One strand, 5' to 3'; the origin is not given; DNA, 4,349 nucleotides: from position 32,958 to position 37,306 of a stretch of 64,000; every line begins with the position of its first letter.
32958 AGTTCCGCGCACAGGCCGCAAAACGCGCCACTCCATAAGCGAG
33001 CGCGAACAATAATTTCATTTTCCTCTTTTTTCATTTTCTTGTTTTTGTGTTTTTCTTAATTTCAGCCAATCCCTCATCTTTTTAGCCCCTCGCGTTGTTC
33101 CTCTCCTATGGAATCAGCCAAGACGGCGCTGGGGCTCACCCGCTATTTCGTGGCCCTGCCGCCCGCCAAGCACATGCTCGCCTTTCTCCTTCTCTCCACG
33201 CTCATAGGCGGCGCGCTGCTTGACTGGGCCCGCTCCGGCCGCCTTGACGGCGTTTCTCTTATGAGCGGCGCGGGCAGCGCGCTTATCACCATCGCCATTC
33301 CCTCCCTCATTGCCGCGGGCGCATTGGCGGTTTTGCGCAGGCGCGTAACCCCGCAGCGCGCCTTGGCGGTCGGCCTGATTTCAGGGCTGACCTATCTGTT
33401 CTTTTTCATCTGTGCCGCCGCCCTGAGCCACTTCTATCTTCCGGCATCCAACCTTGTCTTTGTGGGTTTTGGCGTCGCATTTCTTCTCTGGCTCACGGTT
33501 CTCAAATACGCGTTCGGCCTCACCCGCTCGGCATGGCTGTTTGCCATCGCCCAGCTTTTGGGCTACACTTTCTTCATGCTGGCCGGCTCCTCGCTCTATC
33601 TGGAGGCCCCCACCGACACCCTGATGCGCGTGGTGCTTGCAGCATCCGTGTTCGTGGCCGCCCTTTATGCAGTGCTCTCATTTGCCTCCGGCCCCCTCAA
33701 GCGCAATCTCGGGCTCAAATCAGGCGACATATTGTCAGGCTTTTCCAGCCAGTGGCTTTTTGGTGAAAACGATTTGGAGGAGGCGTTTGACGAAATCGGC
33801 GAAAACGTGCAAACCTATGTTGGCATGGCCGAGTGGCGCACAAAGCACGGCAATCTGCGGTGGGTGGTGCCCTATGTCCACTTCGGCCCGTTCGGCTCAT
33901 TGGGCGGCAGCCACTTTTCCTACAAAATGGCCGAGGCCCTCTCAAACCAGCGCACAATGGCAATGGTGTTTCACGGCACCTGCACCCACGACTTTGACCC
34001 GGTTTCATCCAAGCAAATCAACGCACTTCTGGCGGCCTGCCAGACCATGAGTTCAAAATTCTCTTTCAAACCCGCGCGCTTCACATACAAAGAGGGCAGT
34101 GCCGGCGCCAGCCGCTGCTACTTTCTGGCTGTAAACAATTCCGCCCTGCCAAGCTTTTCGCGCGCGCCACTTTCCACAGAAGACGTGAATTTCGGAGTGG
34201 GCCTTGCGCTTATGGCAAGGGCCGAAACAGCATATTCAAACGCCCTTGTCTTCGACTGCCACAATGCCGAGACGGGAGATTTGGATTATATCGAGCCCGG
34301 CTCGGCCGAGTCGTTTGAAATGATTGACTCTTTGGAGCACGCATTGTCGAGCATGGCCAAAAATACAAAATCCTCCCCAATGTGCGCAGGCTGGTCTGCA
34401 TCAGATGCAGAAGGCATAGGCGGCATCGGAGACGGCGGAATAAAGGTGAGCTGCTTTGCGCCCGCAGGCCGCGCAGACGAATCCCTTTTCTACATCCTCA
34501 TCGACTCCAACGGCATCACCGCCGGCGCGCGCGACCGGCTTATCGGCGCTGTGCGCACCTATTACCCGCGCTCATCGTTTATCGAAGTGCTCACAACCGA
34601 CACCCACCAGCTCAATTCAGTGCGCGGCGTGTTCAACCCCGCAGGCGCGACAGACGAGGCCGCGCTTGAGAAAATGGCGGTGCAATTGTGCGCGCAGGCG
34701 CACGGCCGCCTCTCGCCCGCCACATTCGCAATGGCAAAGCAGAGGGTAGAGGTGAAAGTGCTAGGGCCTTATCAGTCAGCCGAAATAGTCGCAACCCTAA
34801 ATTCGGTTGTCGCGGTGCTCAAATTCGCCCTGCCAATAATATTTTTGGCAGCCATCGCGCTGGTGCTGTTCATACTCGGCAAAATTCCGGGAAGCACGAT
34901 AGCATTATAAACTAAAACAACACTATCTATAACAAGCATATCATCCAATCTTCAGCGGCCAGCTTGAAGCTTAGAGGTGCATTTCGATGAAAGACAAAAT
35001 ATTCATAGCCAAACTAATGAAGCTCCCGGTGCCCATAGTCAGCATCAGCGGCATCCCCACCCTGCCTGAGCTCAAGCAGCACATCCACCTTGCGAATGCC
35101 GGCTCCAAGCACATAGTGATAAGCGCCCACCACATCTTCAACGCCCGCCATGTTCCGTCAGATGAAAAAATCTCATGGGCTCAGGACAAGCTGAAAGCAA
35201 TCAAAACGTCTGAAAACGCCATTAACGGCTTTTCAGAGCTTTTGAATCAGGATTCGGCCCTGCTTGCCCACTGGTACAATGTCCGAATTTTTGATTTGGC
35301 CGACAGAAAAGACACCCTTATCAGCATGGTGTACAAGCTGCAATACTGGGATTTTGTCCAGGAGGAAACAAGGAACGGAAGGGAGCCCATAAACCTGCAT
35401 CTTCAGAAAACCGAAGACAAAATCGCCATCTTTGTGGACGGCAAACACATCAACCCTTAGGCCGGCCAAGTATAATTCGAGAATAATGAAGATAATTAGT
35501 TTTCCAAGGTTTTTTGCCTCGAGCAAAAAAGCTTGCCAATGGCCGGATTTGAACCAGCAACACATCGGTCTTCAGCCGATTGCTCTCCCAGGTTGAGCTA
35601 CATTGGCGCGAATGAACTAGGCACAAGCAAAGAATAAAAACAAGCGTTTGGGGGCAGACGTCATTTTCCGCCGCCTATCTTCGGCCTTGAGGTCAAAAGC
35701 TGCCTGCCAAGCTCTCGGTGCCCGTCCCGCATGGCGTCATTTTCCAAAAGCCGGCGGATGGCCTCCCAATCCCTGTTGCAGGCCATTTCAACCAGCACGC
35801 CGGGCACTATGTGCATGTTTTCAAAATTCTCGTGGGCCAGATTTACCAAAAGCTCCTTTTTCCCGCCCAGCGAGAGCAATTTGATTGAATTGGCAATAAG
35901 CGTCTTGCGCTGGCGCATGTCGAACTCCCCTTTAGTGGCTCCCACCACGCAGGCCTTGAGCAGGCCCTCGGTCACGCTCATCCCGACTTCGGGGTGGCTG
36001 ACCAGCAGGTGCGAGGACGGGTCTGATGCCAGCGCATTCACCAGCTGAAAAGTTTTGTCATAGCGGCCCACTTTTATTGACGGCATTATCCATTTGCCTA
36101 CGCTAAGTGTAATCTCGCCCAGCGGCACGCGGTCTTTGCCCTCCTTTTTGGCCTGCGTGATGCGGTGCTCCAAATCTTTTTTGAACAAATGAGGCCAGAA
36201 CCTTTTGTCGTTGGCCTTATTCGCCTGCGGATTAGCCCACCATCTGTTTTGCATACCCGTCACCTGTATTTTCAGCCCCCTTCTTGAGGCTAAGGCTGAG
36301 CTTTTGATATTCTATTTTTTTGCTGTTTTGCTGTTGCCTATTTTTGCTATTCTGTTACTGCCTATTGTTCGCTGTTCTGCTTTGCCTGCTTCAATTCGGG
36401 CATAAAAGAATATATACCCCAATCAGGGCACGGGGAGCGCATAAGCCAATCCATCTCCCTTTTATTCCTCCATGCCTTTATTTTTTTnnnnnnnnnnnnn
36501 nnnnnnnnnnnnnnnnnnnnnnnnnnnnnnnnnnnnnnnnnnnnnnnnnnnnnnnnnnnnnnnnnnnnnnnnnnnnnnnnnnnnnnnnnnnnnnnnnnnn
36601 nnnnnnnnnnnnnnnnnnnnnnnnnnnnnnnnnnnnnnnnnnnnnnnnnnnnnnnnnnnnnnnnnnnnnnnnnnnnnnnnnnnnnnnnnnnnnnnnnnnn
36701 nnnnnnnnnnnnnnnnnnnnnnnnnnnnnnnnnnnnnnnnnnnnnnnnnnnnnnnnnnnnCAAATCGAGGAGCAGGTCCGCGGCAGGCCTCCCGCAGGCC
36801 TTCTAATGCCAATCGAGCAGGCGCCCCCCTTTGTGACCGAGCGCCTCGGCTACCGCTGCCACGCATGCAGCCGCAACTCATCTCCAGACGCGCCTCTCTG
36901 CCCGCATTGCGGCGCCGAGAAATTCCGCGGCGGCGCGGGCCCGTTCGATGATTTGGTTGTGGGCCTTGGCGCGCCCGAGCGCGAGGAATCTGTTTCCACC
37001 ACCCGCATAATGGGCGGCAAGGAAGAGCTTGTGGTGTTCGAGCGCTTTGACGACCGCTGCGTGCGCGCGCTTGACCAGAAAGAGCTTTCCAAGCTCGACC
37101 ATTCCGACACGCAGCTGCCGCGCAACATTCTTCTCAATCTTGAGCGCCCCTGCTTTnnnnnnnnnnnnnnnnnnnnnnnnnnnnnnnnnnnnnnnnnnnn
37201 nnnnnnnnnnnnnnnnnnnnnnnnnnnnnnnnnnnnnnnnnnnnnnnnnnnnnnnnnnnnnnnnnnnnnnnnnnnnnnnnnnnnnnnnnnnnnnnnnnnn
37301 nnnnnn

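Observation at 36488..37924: LonB-like AAA+ ATPase lacking the protease domain and the TM hairpin, with a zinc-ribbon insertion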

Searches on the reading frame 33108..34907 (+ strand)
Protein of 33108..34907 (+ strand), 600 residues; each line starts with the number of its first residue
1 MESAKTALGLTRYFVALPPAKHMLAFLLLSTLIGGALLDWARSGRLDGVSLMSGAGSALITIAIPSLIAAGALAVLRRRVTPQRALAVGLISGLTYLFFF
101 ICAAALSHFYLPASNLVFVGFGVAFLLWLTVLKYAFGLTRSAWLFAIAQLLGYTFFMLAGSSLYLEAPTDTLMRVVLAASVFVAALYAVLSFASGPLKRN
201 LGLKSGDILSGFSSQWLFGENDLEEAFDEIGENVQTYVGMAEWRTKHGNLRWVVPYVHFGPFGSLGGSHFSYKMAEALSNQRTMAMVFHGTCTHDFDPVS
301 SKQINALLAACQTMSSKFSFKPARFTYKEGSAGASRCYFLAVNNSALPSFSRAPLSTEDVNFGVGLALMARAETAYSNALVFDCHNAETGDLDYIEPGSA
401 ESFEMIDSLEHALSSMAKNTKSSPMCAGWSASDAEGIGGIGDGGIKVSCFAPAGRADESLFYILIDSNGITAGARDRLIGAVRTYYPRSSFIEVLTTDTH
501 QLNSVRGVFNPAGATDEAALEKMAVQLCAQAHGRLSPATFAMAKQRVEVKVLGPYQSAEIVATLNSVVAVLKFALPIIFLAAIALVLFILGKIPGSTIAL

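Call 12: search_protein_families(library=pfam, proteins=[window:33108-34907:+], max_evalue=0.01)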
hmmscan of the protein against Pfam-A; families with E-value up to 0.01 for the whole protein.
window:33108-34907:+ (600 aa): 1 family
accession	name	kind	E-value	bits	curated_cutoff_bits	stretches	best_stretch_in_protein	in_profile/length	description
PF09843.14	DUF2070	-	2.1e-102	343.7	30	1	10-585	4-560/561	Predicted membrane protein (DUF2070)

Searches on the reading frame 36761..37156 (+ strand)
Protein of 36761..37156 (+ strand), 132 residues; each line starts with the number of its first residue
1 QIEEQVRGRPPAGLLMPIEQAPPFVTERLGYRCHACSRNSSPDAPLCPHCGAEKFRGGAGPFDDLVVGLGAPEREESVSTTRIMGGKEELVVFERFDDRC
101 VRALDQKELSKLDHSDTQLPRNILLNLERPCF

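Call 70: predict_structure(alignment_id=A4)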
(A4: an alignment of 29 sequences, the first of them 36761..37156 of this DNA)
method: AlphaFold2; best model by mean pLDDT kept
length: 132 residues; sequences in the alignment: 29
mean_pLDDT: 80.8   pTM: 0.65
mean pLDDT of the five models: 80.8, 80.5, 79.5, 78.4, 78.1
residues with pLDDT >= 90: 60; 70-90: 35; 50-70: 35; < 50: 2
segments of 3 or more residues with pLDDT < 50: none
pLDDT, mean of each block of 10 residues (from residue 1): 56 89 93 93 92 76 60 83 89 92 90 69 71 61
secondary structure, 60 per line:
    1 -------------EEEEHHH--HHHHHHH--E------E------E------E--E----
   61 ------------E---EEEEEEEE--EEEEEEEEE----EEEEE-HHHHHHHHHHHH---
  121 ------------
elements in order: E14-17 H23-29 E77-84 E87-95 E100-104 H106-117

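Call 72: fold_search(model_id=the predicted structure, library=pdb)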
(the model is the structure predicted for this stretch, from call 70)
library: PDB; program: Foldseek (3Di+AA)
matches with E <= 10: 650; with E <= 0.001: 0
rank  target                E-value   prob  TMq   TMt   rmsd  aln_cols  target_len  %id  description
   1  7r7j_B                2.0e-01  0.28  0.21  0.07  12.7       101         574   12  Crystal structure of RadD with ADP (released 2022-04-13)
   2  7r7j_A                2.8e-01  0.25  0.21  0.07  12.3        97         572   13  Crystal structure of RadD with ADP (released 2022-04-13)
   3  2jhe_A                4.1e-01  0.41  0.19  0.15   4.9        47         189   13  N-terminal domain of TyrR transcription factor (residues 1 - 190) (released 2008-06-24)
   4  5f9a_A                5.0e-01  0.14  0.16  0.06  13.5        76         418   17  Blood group antigen binding adhesin BabA of Helicobacter pylori strain P436 in complex with blood group H Lewis b hexa (released 2016-01-20)
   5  6trg                  5.6e-01  0.38  0.19  0.08   4.4        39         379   20  Salmonella typhimurium neuraminidase mutant (D100S) (released 2020-01-22)
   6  6slc_AAA              5.6e-01  0.33  0.23  0.23   4.4        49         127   12  Mutations in SsgB correlate to longitudinal cell division during sporulation of Streptomyces coelicolor (released 2020-08-26)
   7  4j38_A                5.6e-01  0.16  0.18  0.18   8.8        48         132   17  Structure of Borrelia burgdorferi Outer surface protein E in complex with Factor H domains 19-20 (released 2013-05-15)
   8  2jhn_A                6.0e-01  0.69  0.21  0.10   6.2        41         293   10  3-methyladenine dna-glycosylase from Archaeoglobus fulgidus (released 2007-04-10)
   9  5f9d_A                6.0e-01  0.25  0.13  0.05  10.0        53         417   13  Blood group antigen binding adhesin BabA of Helicobacter pylori strain P436 in complex with Lewis b blood group B hept (released 2016-01-20)
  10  2jhj_B                6.4e-01  0.69  0.22  0.10   6.3        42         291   10  3-methyladenine dna-glycosylase from Archaeoglobus fulgidus (released 2007-04-10)
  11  5nbq_G                6.4e-01  0.16  0.18  0.18   9.2        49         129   16  The structure of the tripartite complex between OspE, the C-terminal domains of factor H and C3dg (released 2017-12-06)
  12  9v86_A                6.4e-01  0.14  0.16  0.03   9.5        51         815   20  Cryo-EM structure of KICSTOR CCC complex (state 3) (released 2025-11-12)
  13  9a65_B                6.8e-01  0.21  0.17  0.05   6.3        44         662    7  Integrative model of YVAQ-MCPB by crosslinking MS and deep learning (released 2024-09-18)
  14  6zj8_B                6.8e-01  0.18  0.17  0.17   7.1        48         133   17  Structure of the PAS domain from Bordetella pertussis BvgS (released 2020-11-11)
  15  5nbq_I                7.2e-01  0.15  0.18  0.19   8.1        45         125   16  The structure of the tripartite complex between OspE, the C-terminal domains of factor H and C3dg (released 2017-12-06)
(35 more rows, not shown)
